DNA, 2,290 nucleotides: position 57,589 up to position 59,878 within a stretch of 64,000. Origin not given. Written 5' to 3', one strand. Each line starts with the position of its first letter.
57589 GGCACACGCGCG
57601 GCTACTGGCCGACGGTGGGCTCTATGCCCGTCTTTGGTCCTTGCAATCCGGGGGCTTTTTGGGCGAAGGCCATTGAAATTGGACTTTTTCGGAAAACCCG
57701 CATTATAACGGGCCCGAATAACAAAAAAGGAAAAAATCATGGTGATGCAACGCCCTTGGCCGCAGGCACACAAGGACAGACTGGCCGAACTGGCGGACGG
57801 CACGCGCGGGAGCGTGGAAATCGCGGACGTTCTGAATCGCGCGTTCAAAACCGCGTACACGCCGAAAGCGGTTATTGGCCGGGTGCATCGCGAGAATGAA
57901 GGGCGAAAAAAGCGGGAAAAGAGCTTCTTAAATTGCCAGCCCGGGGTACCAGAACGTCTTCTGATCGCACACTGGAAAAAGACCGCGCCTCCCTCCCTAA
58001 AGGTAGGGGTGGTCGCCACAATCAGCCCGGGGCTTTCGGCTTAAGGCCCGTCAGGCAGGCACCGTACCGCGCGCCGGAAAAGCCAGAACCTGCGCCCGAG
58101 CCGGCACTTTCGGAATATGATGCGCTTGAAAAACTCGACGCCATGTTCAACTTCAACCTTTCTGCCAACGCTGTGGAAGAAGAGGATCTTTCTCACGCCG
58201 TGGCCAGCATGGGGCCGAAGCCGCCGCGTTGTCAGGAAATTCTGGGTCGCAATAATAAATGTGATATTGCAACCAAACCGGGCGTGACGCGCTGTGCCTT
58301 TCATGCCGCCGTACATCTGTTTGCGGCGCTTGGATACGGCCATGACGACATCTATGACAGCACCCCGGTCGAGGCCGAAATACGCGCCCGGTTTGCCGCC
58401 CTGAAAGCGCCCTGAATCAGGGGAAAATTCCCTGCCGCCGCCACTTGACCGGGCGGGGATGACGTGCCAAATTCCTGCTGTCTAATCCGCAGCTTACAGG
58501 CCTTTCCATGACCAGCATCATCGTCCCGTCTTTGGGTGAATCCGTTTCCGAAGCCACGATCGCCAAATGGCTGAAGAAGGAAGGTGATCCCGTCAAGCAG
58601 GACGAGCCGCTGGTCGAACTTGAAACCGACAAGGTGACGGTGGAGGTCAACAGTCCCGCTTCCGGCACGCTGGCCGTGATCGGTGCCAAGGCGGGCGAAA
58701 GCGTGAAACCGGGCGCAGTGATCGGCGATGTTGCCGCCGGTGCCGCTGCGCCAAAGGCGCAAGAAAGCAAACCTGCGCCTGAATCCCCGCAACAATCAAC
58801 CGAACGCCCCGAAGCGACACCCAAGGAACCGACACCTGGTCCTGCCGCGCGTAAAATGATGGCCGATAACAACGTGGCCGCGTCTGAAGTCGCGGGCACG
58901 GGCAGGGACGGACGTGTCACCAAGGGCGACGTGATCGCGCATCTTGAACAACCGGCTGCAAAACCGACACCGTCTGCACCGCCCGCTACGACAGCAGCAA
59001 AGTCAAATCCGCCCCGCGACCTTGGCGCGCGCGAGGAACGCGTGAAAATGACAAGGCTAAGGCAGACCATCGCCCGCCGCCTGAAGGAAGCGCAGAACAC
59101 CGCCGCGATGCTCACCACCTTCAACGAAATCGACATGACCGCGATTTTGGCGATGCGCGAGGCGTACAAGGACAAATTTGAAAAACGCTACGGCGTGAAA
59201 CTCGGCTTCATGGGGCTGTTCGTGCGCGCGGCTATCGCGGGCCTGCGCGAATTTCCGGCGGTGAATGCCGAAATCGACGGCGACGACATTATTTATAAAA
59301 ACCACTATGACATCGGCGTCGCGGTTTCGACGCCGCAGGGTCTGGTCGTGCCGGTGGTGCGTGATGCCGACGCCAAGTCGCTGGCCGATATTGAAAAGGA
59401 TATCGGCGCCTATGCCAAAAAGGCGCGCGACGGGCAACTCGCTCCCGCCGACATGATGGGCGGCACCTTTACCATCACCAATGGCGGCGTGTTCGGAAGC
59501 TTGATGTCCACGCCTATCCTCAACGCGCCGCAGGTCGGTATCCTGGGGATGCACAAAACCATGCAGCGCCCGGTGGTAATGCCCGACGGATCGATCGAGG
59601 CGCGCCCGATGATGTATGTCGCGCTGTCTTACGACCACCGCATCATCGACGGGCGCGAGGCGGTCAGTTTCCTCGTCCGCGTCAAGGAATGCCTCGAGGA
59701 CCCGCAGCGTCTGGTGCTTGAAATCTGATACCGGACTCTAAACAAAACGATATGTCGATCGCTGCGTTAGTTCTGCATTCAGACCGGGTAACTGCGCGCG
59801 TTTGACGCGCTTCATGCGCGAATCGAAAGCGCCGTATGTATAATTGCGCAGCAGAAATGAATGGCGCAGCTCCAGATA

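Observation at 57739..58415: GcrA-like gene split exactly at an in-phase A_AAA_AAG heptamer (the dnaX-type -1 slippery sequence)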

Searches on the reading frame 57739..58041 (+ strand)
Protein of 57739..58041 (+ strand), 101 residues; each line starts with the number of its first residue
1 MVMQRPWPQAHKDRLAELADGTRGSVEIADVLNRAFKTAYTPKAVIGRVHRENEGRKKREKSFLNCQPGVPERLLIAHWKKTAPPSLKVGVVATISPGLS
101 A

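Call 4: search_protein_families(library=pfam, max_evalue=1, proteins=[window:57739-58041:+])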
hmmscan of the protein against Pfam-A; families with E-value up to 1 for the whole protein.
seq(101 aa): 2 families
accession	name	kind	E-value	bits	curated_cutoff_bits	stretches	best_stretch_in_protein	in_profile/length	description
PF07750.17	GcrA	-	0.054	14.3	26.9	1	7-57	3-48/155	GcrA cell cycle regulator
PF13282.11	DUF4070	-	0.18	12.3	22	1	22-57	31-66/144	Domain of unknown function (DUF4070)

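Call 5: search_protein_families(library=ncbifam, max_evalue=1, proteins=[window:57739-58041:+])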
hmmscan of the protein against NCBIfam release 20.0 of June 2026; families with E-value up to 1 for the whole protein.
seq(101 aa): 0 families

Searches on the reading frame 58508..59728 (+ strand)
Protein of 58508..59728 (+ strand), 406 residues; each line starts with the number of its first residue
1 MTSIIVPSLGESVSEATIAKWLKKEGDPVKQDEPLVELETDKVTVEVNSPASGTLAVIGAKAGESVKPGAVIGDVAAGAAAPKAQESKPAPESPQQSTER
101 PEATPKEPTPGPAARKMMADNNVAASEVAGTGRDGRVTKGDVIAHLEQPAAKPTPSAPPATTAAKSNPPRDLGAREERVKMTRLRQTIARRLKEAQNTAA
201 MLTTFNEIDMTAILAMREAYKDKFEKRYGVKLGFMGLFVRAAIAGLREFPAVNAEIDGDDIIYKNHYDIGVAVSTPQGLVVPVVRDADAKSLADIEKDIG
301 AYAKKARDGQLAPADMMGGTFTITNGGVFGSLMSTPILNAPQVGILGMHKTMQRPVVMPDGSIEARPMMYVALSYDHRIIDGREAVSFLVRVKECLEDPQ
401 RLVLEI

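Call 7: find_encoding_contigs(protein=window:58508-59728:+, flank=4000, max_places=6)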
Protein window:58508-59728:+ (406 aa): 7 contigs read that carry it; 6 places shown.
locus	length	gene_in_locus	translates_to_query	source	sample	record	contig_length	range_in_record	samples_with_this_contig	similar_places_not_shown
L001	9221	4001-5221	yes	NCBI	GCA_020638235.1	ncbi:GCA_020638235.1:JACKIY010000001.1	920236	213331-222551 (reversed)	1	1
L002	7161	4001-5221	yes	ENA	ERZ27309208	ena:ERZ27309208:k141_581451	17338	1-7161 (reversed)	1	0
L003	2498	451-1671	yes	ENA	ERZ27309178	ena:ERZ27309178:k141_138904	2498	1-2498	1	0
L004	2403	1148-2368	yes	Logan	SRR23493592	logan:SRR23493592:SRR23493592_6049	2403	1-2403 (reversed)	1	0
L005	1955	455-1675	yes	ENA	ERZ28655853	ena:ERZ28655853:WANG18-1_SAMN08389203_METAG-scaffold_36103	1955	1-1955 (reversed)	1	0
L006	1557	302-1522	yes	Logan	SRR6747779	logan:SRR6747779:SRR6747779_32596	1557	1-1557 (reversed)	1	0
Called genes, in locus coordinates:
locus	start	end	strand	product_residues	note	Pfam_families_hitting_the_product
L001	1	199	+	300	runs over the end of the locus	PF00701:DHDPS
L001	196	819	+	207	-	PF01113:DapB_N (weak), PF05173:DapB_C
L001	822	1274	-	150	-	PF13302:Acetyltransf_3, PF00583:Acetyltransf_1, PF08445:FR47 (weak)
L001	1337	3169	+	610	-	PF00664:ABC_membrane, PF00005:ABC_tran, PF02463:SMC_N (weak), PF13304:AAA_21 (faint)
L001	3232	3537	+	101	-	-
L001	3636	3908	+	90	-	-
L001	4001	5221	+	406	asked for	PF00364:Biotin_lipoyl, PF25997:BSH_YhbJ (weak), PF25919:BSH_CusB (faint), PF02817:E3_binding, PF00198:2-oxoacid_dh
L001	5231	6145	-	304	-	-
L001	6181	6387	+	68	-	-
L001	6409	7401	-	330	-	-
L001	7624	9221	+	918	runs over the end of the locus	PF00521:DNA_topoisoIV, PF03989:DNA_gyraseA_C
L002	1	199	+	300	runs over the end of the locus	PF00701:DHDPS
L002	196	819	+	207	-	PF01113:DapB_N (weak), PF05173:DapB_C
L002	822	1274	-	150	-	PF13302:Acetyltransf_3, PF00583:Acetyltransf_1, PF08445:FR47 (weak)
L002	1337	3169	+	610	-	PF00664:ABC_membrane, PF00005:ABC_tran, PF02463:SMC_N (weak), PF13304:AAA_21 (faint)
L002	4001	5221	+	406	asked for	PF00364:Biotin_lipoyl, PF25997:BSH_YhbJ (weak), PF25919:BSH_CusB (faint), PF02817:E3_binding, PF00198:2-oxoacid_dh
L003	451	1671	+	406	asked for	PF00364:Biotin_lipoyl, PF25997:BSH_YhbJ (weak), PF25919:BSH_CusB (faint), PF02817:E3_binding, PF00198:2-oxoacid_dh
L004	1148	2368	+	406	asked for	PF00364:Biotin_lipoyl, PF25997:BSH_YhbJ (weak), PF25919:BSH_CusB (faint), PF02817:E3_binding, PF00198:2-oxoacid_dh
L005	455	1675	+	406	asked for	PF00364:Biotin_lipoyl, PF25997:BSH_YhbJ (weak), PF25919:BSH_CusB (faint), PF02817:E3_binding, PF00198:2-oxoacid_dh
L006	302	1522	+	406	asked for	PF00364:Biotin_lipoyl, PF25997:BSH_YhbJ (weak), PF25919:BSH_CusB (faint), PF02817:E3_binding, PF00198:2-oxoacid_dh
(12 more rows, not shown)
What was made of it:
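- Checked: Public gene calls use ATG 58143 to give a 90-aa product (call 7), but it truncates a conserved helix.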
